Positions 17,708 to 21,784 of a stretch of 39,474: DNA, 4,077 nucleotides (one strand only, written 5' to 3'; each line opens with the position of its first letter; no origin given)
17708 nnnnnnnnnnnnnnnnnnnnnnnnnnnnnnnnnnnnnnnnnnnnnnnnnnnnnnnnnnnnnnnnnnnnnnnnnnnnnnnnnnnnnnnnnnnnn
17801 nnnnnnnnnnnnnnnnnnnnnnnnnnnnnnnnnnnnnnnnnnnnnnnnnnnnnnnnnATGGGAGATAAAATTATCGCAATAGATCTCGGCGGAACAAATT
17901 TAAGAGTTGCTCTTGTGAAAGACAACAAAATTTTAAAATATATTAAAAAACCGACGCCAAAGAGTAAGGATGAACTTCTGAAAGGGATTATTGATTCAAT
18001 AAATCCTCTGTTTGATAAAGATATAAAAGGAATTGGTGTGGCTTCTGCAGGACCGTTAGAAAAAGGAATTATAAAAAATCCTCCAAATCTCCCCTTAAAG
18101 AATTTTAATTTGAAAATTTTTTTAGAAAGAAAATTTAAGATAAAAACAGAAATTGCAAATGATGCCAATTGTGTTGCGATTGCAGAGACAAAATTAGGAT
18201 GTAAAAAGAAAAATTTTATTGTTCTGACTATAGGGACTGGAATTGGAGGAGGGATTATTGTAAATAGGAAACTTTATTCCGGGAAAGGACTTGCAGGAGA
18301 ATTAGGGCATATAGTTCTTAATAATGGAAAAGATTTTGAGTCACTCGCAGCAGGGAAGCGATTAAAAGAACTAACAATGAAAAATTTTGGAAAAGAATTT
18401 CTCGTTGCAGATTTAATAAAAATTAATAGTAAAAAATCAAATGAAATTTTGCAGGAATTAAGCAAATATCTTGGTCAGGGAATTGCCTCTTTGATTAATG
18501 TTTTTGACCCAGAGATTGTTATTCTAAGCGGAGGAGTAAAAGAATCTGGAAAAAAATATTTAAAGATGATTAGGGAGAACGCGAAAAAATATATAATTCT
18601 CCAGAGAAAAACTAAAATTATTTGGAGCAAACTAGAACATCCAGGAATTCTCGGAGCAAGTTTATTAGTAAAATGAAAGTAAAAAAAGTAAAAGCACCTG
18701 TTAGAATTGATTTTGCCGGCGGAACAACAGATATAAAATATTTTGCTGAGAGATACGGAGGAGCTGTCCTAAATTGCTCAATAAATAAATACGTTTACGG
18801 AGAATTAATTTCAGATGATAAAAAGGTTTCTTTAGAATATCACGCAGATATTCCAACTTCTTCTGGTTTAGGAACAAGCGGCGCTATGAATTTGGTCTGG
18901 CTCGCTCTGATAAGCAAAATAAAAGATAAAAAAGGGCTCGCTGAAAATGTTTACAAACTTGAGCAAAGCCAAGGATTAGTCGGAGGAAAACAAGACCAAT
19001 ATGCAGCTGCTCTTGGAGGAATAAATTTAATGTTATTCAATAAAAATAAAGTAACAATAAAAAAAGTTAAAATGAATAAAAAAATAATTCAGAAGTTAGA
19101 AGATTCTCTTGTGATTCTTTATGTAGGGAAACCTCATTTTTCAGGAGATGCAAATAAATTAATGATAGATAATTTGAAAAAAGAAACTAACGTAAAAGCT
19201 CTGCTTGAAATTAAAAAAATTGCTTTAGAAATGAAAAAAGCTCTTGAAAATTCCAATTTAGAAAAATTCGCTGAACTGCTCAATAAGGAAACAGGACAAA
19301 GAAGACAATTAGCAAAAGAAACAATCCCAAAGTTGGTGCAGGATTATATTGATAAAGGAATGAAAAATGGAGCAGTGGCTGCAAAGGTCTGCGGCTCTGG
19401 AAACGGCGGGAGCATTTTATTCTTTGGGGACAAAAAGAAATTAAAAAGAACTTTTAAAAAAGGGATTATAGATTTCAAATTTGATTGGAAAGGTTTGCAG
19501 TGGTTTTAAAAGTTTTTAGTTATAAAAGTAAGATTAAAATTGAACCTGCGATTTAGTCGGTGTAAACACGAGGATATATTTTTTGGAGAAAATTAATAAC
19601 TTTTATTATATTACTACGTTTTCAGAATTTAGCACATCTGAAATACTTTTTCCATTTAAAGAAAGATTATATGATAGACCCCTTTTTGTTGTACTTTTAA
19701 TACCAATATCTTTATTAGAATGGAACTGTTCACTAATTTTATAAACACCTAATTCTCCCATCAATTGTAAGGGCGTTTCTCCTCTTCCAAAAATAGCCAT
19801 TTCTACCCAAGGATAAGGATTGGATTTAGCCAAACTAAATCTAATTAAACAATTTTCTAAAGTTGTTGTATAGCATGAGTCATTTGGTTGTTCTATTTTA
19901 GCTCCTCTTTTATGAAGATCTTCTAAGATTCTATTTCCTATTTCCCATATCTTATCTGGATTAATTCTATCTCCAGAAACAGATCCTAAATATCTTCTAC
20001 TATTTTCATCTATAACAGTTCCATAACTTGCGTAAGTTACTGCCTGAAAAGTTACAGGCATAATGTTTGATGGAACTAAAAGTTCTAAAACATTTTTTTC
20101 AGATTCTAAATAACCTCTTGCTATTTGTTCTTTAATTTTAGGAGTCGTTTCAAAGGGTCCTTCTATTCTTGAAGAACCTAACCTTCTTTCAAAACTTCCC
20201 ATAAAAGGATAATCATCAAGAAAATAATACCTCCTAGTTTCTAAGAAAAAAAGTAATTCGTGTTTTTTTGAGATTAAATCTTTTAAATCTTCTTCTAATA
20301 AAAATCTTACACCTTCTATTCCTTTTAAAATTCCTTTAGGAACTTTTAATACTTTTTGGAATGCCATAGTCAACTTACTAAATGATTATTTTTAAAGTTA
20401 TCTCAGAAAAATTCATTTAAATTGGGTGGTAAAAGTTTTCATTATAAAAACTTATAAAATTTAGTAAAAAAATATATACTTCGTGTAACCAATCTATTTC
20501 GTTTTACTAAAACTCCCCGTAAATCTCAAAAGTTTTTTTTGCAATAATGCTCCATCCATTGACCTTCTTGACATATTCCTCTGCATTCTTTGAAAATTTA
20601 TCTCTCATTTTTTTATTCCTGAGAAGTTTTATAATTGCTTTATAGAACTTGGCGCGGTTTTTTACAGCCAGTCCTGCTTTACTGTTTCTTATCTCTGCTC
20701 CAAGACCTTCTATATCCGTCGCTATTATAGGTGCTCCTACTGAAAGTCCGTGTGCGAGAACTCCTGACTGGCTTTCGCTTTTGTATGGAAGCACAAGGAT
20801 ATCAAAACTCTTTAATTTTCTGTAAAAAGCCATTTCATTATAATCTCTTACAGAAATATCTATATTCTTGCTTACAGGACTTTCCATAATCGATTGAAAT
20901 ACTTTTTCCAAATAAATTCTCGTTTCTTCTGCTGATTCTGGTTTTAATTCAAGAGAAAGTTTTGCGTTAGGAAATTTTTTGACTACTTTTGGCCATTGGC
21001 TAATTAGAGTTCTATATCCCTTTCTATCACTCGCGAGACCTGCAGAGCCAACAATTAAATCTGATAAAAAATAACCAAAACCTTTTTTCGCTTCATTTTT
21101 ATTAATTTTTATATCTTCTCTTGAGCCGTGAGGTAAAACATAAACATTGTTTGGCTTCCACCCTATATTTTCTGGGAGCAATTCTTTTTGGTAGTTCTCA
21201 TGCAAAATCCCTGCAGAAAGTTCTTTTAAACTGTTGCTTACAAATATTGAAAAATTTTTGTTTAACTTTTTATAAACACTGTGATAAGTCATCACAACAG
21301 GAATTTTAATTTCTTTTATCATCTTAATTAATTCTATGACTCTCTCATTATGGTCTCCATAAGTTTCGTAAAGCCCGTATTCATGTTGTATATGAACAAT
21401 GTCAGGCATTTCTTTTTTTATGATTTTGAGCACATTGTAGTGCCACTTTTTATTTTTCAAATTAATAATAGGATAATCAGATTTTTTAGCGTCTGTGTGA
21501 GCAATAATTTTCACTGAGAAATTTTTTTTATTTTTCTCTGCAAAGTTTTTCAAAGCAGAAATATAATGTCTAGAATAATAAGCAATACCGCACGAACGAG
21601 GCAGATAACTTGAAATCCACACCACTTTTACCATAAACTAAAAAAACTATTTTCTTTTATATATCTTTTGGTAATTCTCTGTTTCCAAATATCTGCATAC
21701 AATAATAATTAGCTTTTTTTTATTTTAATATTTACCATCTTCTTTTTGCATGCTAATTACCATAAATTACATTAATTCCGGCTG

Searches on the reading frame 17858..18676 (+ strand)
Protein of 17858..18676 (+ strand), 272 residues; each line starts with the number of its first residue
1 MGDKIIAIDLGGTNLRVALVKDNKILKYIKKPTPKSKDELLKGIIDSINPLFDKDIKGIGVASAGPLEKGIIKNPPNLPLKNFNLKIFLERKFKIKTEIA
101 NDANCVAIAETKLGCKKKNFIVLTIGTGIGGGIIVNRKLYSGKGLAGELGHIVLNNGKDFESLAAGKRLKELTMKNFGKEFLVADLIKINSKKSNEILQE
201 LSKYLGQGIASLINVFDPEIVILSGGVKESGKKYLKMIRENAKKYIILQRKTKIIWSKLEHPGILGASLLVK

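Call 111: search_protein_families(library=ncbifam, proteins=[window:17858-18676:+], max_evalue=0.001)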
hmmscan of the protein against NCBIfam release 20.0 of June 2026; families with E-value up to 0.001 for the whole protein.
window:17858-18676:+ (272 aa): 14 families
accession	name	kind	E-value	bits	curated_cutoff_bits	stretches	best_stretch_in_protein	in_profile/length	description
TIGR00744.1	ROK_glcA_fam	subfamily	2.3e-34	119.1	260.35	2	6-157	1-164/318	ROK family glucokinase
NF007251.0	PRK09698.1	equivalog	4.5e-30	104.9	253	1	4-271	7-296/304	allose kinase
NF003461.0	PRK05082.1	subfamily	1.2e-29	103.6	283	1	4-271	2-286/291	N-acetylmannosamine kinase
NF042998.1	bglucokin_BglK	equivalog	1.8e-26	93.1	550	1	4-267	2-281/291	beta-glucoside kinase BglK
NF047821.1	NactlManKinNanK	equivalog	1.3e-25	90.6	450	1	5-270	3-285/288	N-acetylmannosamine kinase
NF007108.0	PRK09557.1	equivalog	1.3e-22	80.5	443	2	6-155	4-162/303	fructokinase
NF047937.1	TransRegNagC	equivalog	5.2e-22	78.6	650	2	5-155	81-244/399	DNA-binding transcriptional regulator NagC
NF045551.1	GK_Pyrobac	equivalog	7.3e-21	74.7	500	1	5-248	2-257/294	ATP-dependent glucokinase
NF009835.0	PRK13310.1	equivalog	1.1e-19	70.9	380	1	8-155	5-161/303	N-acetylglucosamine kinase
NF045942.1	PolPhglucPhase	equivalog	5.3e-14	52.5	250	1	7-180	4-183/242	polyphosphate--glucose phosphotransferase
NF045550.1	FrctkaseScrK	equivalog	1e-12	48.1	400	1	7-160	7-166/293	fructokinase ScrK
NF049930.1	TransRegMlc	equivalog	7.1e-12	45.3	530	1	31-155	115-250/405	sugar metabolism global transcriptional regulator Mlc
NF009836.0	PRK13311.1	equivalog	3e-09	36.5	551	1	8-154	5-160/256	N-acetyl-D-glucosamine kinase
NF009848.0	PRK13318.1-6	equivalog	0.00012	21.5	248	1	5-144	2-150/256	type III pantothenate kinase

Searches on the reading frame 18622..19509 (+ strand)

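Call 111: search_protein_families(library=ncbifam, proteins=[window:18622-19509:+], max_evalue=0.001)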
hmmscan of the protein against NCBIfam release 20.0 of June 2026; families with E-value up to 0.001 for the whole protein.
window:18622-19509:+ (295 aa): 11 families
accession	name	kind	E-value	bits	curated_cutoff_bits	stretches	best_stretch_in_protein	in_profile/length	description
NF049969.1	GlMnHpPKinHddA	equivalog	1.8e-35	123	600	2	70-275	99-310/338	D-glycero-D-manno-heptose 7-phosphate kinase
NF009948.0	PRK13412.1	equivalog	3e-23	81.5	721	2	73-266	731-932/974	bifunctional fucokinase/fucose-1-phosphate guanylyltransferase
TIGR00549.1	mevalon_kin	equivalog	8.7e-12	45.1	163.05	1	65-267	79-275/276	mevalonate kinase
NF003006.0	PRK03817.1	equivalog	4.4e-09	35.8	443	1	191-279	236-323/352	galactokinase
NF003036.0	PRK03926.1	equivalog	2.3e-08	33.5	403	1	64-275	71-273/302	mevalonate kinase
TIGR00131.1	gal_kin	equivalog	9.9e-08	31.3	226.65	0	71-165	113-208/388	galactokinase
NF003705.0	PRK05322.1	equivalog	2.2e-06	26.7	385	0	178-275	259-355/388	galactokinase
TIGR00191.1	thrB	equivalog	5.7e-06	25.4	168.25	1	57-273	69-269/304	homoserine kinase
NF053531.1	lipo_SCO2278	equivalog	2e-05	23.7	210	1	198-282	178-262/320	SCO2278 family lipoprotein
TIGR01920.1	Shik_kin_archae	equivalog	5.9e-05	22.5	126.85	0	61-153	62-159/266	shikimate kinase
NF002288.1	PRK01212.1-4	equivalog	0.00051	19.2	194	0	63-277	71-273/303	homoserine kinase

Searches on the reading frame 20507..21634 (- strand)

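Call 94: search_protein_families(library=pfam, proteins=[window:20507-21634:-], max_evalue=0.001)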
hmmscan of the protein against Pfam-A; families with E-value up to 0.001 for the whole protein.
window:20507-21634:- (375 aa): 3 families
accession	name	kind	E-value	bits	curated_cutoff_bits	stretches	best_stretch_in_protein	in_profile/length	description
PF00534.26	Glycos_transf_1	-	2.7e-12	47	26.4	1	189-353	12-171/172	Glycosyl transferases group 1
PF13692.12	Glyco_trans_1_4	-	2.9e-12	47.5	27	1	198-340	7-142/142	Glycosyl transferases group 1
PF13439.12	Glyco_transf_4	-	9.8e-06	26.1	28.5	1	63-170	59-165/170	Glycosyltransferase Family 4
